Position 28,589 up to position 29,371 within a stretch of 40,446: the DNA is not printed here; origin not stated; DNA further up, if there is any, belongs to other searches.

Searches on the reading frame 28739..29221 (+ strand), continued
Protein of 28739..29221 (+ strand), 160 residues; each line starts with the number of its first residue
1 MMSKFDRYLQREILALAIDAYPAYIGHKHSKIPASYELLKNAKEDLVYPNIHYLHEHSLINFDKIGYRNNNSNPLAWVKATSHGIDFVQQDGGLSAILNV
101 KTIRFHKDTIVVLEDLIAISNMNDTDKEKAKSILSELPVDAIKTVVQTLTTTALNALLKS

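Call 71: predict_structure(alignment_id=A2)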
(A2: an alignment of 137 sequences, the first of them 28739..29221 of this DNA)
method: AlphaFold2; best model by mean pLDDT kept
length: 160 residues; sequences in the alignment: 137
mean_pLDDT: 89.9   pTM: 0.63
mean pLDDT of the five models: 89.9, 89.6, 89.4, 88.3, 88.3
residues with pLDDT >= 90: 122; 70-90: 20; 50-70: 17; < 50: 1
segments of 3 or more residues with pLDDT < 50: none
pLDDT, mean of each block of 10 residues (from residue 1): 88 98 98 97 96 97 94 95 91 55 67 94 97 92 90 91
secondary structure, 60 per line:
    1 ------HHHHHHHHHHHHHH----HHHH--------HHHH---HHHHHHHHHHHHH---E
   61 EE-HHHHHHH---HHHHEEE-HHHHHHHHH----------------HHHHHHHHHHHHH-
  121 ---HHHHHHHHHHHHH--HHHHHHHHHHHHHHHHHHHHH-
elements in order: H7-20 H25-28 H37-40 H44-56 E60-62 H64-70 H74-77 E78-80 H82-90 H107-119 H124-136 H139-159

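Call 82: search_dna_similar(query=window:28739-29221:+, collection=plasmids, mode=protein, max_rows=15)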
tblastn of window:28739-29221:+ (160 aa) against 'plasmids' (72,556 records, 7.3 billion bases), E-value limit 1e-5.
Records with a match: 5; places in all: 5; records where one place covers at least 80% of the query: 4.
Best place of each record, by identity: <60% 5.
By first word of the organism name: Stenotrophomonas 2; Proteus 1; Escherichia 1; Synechococcus 1.
By predicted mobility (MOB-suite, as given by PLSDB): non-mobilizable 4; mobilizable 1.
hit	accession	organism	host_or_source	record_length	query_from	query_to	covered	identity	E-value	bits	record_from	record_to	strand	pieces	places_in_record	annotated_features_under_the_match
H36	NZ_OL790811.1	Proteus mirabilis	-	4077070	4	142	87%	38.9%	6e-14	75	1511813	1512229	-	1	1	none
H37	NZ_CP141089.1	Escherichia coli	Homo sapiens,Infected Human Urine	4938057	2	146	91%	36.5%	7e-16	81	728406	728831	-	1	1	none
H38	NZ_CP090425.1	Stenotrophomonas maltophilia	bateria,From China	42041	2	146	91%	31.5%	1e-11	69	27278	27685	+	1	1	hypothetical protein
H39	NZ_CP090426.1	Stenotrophomonas maltophilia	bateria,From China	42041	2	146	91%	31.5%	1e-11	69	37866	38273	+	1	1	hypothetical protein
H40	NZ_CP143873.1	Synechococcus elongatus IITB6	whole organism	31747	47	147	63%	33.0%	8e-9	60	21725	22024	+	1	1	hypothetical protein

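Call 83: get_annotated_region(hit=H11, flank=2000)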
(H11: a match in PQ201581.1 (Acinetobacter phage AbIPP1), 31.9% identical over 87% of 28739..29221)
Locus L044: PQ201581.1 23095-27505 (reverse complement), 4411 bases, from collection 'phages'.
description: Acinetobacter phage AbIPP1, complete genome.
organism: Acinetobacter phage AbIPP1 (NCBI taxid 3366565)
taxonomy: Viruses
host: Acinetobacter baumannii; source: -; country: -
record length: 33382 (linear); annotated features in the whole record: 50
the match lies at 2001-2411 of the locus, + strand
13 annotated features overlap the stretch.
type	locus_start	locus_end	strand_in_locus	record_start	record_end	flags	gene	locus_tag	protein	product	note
CDS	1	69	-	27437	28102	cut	-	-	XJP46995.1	Rha family transcriptional regulator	-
CDS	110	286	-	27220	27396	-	-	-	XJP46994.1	hypothetical protein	-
CDS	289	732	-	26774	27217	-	-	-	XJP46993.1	CII-regulatory protein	-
CDS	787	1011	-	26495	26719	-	-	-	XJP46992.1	Cro-like repressor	-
CDS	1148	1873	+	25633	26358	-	-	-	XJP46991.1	CI-like repressor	-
CDS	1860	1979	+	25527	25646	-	-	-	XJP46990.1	hypothetical protein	-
CDS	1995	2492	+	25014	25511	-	-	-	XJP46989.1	putative transcriptional regulator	-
CDS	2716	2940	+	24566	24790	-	-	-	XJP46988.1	hypothetical protein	-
CDS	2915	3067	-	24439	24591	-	-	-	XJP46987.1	hypothetical protein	-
CDS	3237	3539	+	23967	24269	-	-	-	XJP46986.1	hypothetical protein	-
CDS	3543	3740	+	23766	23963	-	-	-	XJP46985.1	DKsA-like zinc-finger protein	-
CDS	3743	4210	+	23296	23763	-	-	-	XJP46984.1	hypothetical protein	-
CDS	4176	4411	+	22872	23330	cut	-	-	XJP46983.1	putative nucleotidyl transferase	-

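Call 84: get_annotated_region(hit=H15, flank=2000)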
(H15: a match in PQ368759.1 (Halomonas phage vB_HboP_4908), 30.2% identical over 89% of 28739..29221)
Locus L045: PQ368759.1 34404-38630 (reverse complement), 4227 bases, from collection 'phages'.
description: Halomonas phage vB_HboP_4908, complete genome.
organism: Halomonas phage vB_HboP_4908 (NCBI taxid 3350578)
taxonomy: Viruses
host: Vreelandella boliviensis (basionym: Halomonas boliviensis); source: sediment; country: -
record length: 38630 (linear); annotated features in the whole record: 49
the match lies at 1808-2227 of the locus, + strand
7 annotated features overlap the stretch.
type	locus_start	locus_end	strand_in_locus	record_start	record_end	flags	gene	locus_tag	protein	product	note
CDS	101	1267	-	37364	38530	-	-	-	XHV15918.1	integrase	-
CDS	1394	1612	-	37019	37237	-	-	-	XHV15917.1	hypothetical protein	-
CDS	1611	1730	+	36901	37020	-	-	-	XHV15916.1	hypothetical protein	-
CDS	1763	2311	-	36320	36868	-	-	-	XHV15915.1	hypothetical protein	-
CDS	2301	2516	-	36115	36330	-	-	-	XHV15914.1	DnaK suppressor protein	-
CDS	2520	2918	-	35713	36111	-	-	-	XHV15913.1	hypothetical protein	-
CDS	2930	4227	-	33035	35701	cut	-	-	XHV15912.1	twinkle protein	-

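Call 85: get_annotated_region(hit=H12, flank=2000)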
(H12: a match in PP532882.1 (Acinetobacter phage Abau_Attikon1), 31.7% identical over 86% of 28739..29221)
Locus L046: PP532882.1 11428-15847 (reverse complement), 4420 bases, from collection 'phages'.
description: Acinetobacter phage Abau_Attikon1, complete genome.
organism: Acinetobacter phage Abau_Attikon1 (NCBI taxid 3135713)
taxonomy: Viruses; Duplodnaviria; Heunggongvirae; Uroviricota; Caudoviricetes; Vieuvirus
host: Acinetobacter baumannii; source: Attikon Hospital; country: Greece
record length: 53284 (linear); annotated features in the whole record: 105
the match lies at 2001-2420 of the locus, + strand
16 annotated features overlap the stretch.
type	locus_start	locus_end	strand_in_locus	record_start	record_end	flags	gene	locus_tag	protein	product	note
CDS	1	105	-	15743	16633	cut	-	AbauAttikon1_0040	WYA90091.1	hypothetical protein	-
CDS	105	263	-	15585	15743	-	-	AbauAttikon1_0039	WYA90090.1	hypothetical protein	-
CDS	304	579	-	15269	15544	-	-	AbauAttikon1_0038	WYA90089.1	hypothetical protein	-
CDS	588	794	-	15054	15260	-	-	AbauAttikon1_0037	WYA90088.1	hypothetical protein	-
CDS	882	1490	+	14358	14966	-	-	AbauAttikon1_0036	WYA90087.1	hypothetical protein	-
CDS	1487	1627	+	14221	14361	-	-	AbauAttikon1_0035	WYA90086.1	hypothetical protein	-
CDS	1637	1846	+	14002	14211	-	-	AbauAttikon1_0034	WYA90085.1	hypothetical protein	-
CDS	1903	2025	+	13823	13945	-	-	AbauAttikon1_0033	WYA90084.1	hypothetical protein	-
CDS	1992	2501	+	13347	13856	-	-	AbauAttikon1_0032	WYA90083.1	hypothetical protein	-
CDS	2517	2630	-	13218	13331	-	-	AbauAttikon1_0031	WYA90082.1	hypothetical protein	-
CDS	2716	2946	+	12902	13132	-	-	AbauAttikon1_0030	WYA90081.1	hypothetical protein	-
CDS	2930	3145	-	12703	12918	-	-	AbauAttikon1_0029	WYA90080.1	hypothetical protein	-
CDS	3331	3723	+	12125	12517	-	-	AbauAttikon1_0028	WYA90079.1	hypothetical protein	-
CDS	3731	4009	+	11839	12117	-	-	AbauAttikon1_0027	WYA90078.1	hypothetical protein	-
CDS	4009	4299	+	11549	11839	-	-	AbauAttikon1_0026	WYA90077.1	hypothetical protein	-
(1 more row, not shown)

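Call 86: get_annotated_region(hit=H10, flank=2000)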
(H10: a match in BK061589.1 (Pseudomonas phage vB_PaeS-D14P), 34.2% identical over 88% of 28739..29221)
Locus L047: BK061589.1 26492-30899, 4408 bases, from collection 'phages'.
description: TPA_asm: Pseudomonas phage vB_PaeS-D14P, partial sequence.
organism: Pseudomonas phage vB_PaeS-D14P (NCBI taxid 2969644)
taxonomy: Viruses; Duplodnaviria; Heunggongvirae; Uroviricota; Caudoviricetes
host: Pseudomonas aeruginosa; source: -; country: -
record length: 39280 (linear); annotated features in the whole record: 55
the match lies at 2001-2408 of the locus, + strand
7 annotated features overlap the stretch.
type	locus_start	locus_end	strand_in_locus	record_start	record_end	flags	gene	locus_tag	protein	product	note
CDS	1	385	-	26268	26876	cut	-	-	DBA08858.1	Replication protein P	-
CDS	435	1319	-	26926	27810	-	-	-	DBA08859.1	Legionella vir domain-containing protein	-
CDS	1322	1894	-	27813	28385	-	-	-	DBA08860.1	YdaT toxin domain-containing protein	-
CDS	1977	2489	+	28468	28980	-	-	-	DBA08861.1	hypothetical protein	-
CDS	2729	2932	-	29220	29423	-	-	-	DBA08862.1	Cro protein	-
CDS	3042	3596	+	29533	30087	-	-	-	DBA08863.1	phage repressor protein cI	-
CDS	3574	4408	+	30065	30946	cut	-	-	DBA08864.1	hypothetical protein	-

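Call 87: get_annotated_region(hit=H37, flank=2500)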
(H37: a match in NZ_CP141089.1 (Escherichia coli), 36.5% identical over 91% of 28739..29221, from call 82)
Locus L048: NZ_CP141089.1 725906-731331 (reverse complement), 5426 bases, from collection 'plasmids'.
description: Escherichia coli strain KE47 plasmid unnamed1, complete sequence
organism: Escherichia coli (NCBI taxid 562)
taxonomy: Bacteria; Pseudomonadota; Gammaproteobacteria; Enterobacterales; Enterobacteriaceae; Escherichia; Escherichia coli
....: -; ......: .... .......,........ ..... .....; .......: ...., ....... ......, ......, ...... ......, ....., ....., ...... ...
typing (MOB-suite, as given by PLSDB): non-mobilizable
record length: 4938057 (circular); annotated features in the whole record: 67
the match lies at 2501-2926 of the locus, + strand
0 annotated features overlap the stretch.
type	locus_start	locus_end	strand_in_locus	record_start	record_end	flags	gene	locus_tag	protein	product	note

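Call 88: search_protein_families(library=pfam, proteins=[L046:882-1490:+, L044:1148-1873:+, L033:3005-3772:+, L046:1637-1846:+, L044:1995-2492:+, L046:1992-2501:+], max_evalue=0.001)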
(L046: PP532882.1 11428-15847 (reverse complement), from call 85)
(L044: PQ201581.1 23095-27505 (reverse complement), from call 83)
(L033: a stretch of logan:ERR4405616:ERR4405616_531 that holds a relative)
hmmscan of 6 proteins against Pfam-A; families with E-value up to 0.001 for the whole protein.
L046:882-1490:+ (202 aa): 3 families
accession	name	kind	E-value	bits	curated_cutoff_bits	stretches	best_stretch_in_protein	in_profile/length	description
PF13443.12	HTH_26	-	1e-08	35.7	22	1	8-59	1-53/63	Cro/C1-type HTH DNA-binding domain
PF01381.28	HTH_3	-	3.4e-08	33.8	23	1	11-63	3-55/55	Helix-turn-helix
PF13560.12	HTH_31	-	0.00017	22.3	27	1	10-59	7-57/64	Helix-turn-helix domain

L044:1148-1873:+ (241 aa): 4 families
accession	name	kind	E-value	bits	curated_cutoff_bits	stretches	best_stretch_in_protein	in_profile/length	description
PF00717.28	Peptidase_S24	-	4e-19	68.9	23.3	1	112-235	1-116/116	Peptidase S24-like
PF01381.28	HTH_3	-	3e-11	43.6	23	1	8-61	1-55/55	Helix-turn-helix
PF13560.12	HTH_31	-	4.4e-07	30.5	27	1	7-57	5-57/64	Helix-turn-helix domain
PF12844.13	HTH_19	-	6.1e-07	29.7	30.2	1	7-66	3-63/64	Helix-turn-helix domain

L033:3005-3772:+ (255 aa): 5 families
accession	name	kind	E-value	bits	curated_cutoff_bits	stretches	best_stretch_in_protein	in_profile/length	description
PF01381.28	HTH_3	-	4.2e-12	46.3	23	1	23-69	9-55/55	Helix-turn-helix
PF12844.13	HTH_19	-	1.6e-11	44.4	30.2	1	13-74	2-63/64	Helix-turn-helix domain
PF13560.12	HTH_31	-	1.5e-08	35.3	27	1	23-67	14-59/64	Helix-turn-helix domain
PF00717.28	Peptidase_S24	-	3.8e-05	23.8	23.3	1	137-203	46-105/116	Peptidase S24-like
PF07022.19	Phage_CI_repr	-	0.00013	22.6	22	1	20-75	9-63/65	Bacteriophage CI repressor helix-turn-helix domain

L046:1637-1846:+ (69 aa): 0 families

L044:1995-2492:+ (165 aa): 0 families

L046:1992-2501:+ (169 aa): 0 families

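Call 99: find_encoding_contigs(protein=P0240, flank=3000, max_places=2)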
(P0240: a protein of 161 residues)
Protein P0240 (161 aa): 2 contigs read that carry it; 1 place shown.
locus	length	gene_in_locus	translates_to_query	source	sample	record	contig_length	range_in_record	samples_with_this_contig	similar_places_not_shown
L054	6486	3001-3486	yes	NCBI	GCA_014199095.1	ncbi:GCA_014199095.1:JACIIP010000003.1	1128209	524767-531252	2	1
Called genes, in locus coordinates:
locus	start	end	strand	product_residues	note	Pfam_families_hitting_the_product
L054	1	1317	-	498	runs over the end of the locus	PF00772:DnaB, PF03796:DnaB_C, PF13481:AAA_25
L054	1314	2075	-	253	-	PF13730:HTH_36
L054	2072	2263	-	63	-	-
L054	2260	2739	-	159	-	PF06892:Phage_CP76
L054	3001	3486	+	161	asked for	-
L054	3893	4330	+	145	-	-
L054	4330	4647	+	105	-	-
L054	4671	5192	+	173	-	PF13240:Zn_Ribbon_1 (faint)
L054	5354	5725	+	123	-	-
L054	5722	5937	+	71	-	-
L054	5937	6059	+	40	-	-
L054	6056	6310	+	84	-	-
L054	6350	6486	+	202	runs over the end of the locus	-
